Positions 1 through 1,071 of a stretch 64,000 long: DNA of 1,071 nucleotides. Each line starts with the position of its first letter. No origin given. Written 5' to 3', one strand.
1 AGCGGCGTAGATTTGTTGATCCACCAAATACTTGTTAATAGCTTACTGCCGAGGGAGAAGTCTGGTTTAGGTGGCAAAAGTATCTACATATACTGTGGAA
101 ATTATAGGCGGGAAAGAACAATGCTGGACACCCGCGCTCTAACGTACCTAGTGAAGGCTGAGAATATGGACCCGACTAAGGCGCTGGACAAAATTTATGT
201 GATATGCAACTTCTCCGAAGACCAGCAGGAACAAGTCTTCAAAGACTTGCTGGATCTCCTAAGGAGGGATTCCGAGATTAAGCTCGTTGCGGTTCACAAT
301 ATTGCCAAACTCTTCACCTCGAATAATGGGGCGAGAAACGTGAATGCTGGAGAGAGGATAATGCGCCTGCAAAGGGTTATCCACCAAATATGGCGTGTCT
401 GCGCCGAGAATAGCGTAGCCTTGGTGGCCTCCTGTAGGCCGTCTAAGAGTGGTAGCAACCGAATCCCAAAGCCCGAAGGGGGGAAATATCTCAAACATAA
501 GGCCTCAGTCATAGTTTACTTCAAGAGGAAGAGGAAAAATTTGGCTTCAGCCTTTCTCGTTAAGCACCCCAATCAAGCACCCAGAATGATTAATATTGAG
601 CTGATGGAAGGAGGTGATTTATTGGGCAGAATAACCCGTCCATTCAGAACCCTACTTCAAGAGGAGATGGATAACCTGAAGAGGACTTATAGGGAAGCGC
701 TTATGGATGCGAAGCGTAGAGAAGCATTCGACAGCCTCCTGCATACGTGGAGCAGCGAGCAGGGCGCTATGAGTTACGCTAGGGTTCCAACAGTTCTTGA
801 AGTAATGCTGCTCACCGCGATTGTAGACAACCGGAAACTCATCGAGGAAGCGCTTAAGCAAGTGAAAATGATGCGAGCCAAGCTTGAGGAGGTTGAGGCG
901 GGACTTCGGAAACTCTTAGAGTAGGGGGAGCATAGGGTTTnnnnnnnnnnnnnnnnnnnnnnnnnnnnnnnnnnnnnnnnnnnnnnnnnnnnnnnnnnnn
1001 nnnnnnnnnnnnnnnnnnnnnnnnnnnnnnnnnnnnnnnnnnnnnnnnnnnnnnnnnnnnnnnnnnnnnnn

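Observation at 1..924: RadA paralog with both Walker motifs destroyed and a C-terminal coiled-coil extension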

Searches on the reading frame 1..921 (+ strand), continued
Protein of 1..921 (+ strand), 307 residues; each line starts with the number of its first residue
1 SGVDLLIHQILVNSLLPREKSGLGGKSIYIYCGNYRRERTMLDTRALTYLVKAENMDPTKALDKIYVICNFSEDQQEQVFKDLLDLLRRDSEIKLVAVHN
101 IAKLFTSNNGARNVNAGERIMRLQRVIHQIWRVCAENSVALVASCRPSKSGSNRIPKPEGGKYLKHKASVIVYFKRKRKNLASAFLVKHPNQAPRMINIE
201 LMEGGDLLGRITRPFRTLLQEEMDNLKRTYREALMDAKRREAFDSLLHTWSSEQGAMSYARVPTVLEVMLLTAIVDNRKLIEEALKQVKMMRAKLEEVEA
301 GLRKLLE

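Call 88: find_encoding_contigs(protein=P0033, flank=4000, max_places=1)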
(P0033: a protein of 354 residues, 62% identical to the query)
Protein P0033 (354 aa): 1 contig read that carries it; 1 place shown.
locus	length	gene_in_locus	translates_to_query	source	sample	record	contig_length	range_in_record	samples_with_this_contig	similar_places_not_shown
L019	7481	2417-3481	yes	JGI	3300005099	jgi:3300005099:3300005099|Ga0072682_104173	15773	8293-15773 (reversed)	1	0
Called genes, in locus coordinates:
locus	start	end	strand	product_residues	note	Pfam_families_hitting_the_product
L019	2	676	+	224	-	?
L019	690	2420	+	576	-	-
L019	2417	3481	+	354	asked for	PF08423:Rad51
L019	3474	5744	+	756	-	PF03104:DNA_pol_B_exo1 (faint), PF00136:DNA_pol_B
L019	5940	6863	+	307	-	-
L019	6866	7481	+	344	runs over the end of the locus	-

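Call 89: find_encoding_contigs(protein=P0057, flank=4000, max_places=1)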
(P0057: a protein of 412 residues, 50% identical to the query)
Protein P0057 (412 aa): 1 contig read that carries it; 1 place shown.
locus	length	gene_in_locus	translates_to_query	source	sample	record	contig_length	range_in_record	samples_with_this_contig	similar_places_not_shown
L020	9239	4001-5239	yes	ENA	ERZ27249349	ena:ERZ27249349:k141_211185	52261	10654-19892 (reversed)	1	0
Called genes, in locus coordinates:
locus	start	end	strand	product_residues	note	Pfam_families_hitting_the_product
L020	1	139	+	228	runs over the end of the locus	-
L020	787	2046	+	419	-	PF13191:AAA_16 (weak), PF13401:AAA_22, PF22703:Cdc6_lid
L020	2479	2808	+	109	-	-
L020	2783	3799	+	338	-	PF14520:HHH_5, PF00154:RecA_N, PF08423:Rad51, PF13481:AAA_25 (weak)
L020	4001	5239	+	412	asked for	PF08423:Rad51, PF26485:DUF8156 (weak)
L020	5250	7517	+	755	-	-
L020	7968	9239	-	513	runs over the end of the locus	PF03747:ADP_ribosyl_GH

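Call 90: find_encoding_contigs(protein=P0064, flank=4000, max_places=1)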
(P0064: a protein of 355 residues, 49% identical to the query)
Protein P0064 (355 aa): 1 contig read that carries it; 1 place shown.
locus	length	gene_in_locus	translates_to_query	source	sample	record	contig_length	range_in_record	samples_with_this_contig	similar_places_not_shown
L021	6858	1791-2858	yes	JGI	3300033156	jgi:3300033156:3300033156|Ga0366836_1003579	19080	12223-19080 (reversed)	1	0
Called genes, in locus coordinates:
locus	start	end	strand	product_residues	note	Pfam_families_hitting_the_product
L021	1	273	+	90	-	?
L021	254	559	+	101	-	-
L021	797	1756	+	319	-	PF14520:HHH_5, PF00154:RecA_N (weak), PF08423:Rad51, PF13481:AAA_25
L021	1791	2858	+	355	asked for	PF08423:Rad51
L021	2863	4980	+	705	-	PF00136:DNA_pol_B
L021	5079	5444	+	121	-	-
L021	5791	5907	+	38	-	-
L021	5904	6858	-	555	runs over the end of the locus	PF03235:GmrSD_N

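Call 91: find_encoding_contigs(protein=P0059, flank=4000, max_places=1)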
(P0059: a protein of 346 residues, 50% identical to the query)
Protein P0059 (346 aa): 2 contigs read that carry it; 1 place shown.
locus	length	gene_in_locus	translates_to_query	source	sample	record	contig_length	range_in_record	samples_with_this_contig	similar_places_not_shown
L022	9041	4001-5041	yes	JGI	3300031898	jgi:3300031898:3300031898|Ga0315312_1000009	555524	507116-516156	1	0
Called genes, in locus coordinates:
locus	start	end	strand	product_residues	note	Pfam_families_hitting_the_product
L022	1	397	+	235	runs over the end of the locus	-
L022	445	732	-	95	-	-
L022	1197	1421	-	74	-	PF01938:TRAM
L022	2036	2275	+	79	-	-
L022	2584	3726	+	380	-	PF14520:HHH_5, PF00154:RecA_N, PF13481:AAA_25, PF06745:ATPase (weak), PF08423:Rad51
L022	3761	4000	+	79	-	-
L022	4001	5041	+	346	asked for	PF08423:Rad51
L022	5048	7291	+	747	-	PF03104:DNA_pol_B_exo1 (weak), PF00136:DNA_pol_B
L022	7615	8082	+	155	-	PF00237:Ribosomal_L22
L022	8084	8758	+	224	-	PF07650:KH_2, PF00189:Ribosomal_S3_C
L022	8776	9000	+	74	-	PF00831:Ribosomal_L29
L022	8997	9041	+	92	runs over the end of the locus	PF01868:RNase_P-MRP_p29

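Call 95: search_protein_families(library=pfam, proteins=[L008:2600-4267:+, L020:5250-7514:+, L019:2-673:+, L017:592-921:+], max_evalue=0.001)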
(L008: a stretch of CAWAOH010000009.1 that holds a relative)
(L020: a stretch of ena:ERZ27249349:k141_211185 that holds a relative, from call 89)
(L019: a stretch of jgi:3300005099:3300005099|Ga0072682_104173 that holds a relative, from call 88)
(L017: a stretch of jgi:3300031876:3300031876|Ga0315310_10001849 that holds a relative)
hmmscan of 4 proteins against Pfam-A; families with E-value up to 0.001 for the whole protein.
L008:2600-4267:+ (556 aa): 4 families
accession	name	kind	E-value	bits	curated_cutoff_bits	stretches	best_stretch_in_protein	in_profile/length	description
PF08423.17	Rad51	-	4.3e-73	246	22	1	343-548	35-244/244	Rad51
PF14528.11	LAGLIDADG_3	-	1.4e-17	64.1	22.5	1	135-201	4-82/82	LAGLIDADG-like domain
PF14890.11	Intein_splicing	-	9.3e-07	29.2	35.8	1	276-347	111-155/155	Intein splicing domain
PF00154.27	RecA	-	9.9e-05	22.4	27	1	369-517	81-222/262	recA bacterial DNA recombination protein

L020:5250-7514:+ (755 aa): 2 families
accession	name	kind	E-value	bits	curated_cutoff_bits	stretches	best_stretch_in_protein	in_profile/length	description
PF00136.26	DNA_pol_B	-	6e-26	91.7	23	2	409-671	114-397/453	DNA polymerase family B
PF03104.25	DNA_pol_B_exo1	-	8.4e-05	22.5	23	0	221-260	140-180/242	DNA polymerase family B, exonuclease domain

L019:2-673:+ (224 aa): 3 families
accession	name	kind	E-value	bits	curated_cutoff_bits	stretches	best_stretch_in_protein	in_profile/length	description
PF08423.17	Rad51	-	1.9e-81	273.4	22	1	1-218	24-244/244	Rad51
PF00154.27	RecA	-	8.4e-08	32.4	27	1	5-189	54-224/262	recA bacterial DNA recombination protein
PF13481.12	AAA_25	-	7.2e-07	29.5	27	1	3-152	33-190/195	AAA domain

L017:592-921:+ (110 aa): 1 family
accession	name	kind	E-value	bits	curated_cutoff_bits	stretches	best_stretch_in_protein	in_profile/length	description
PF25213.1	HVO_A0261_N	-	0.0004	20.7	35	1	15-87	3-69/86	HVO_A0261 N-terminal domain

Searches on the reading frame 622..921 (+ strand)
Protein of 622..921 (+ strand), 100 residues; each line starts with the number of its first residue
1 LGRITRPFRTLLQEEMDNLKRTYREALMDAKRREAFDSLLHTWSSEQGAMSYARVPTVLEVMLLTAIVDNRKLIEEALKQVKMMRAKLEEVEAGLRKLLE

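Call 56: search_protein_representatives(alignment_id=A3)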
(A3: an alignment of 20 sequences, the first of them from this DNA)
Query: 20 sequences, 104 profile positions. Proteins with E-value up to 0.001 (for the whole library): 358; up to 1e-10: 178; up to 1e-30: 11. The best 150 are listed.
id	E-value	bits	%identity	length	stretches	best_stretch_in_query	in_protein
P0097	1.2e-35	137.6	-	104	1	1-94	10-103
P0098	1.2e-35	137.5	-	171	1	1-98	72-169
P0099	4.0e-34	132.7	-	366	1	1-94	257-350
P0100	6.7e-34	131.9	-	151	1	1-99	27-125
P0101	2.6e-33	130.1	-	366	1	1-99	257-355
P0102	6.4e-33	128.8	-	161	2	1-99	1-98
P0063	1.3e-32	127.8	-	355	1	1-97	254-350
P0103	9.2e-32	125.1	-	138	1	1-98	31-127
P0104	2.2e-31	123.9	-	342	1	1-97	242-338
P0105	2.6e-31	123.7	-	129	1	1-97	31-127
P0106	1.0e-30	121.7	-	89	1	12-97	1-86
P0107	1.4e-30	121.3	-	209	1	1-99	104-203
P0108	1.3e-29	118.1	-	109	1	1-100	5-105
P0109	4.7e-29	116.4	-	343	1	1-92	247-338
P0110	4.7e-29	116.4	-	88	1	16-100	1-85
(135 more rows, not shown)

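Call 78: search_protein_families(library=ncbifam, proteins=[window:622-921:+], max_evalue=1)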
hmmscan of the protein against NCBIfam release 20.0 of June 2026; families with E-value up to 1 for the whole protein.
window:622-921:+ (100 aa): 1 family
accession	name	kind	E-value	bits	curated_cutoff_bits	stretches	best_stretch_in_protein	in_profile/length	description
NF033419.1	T6SS_TagK_dom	domain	0.022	15.5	40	1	15-86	4-82/129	TagK domain-containing protein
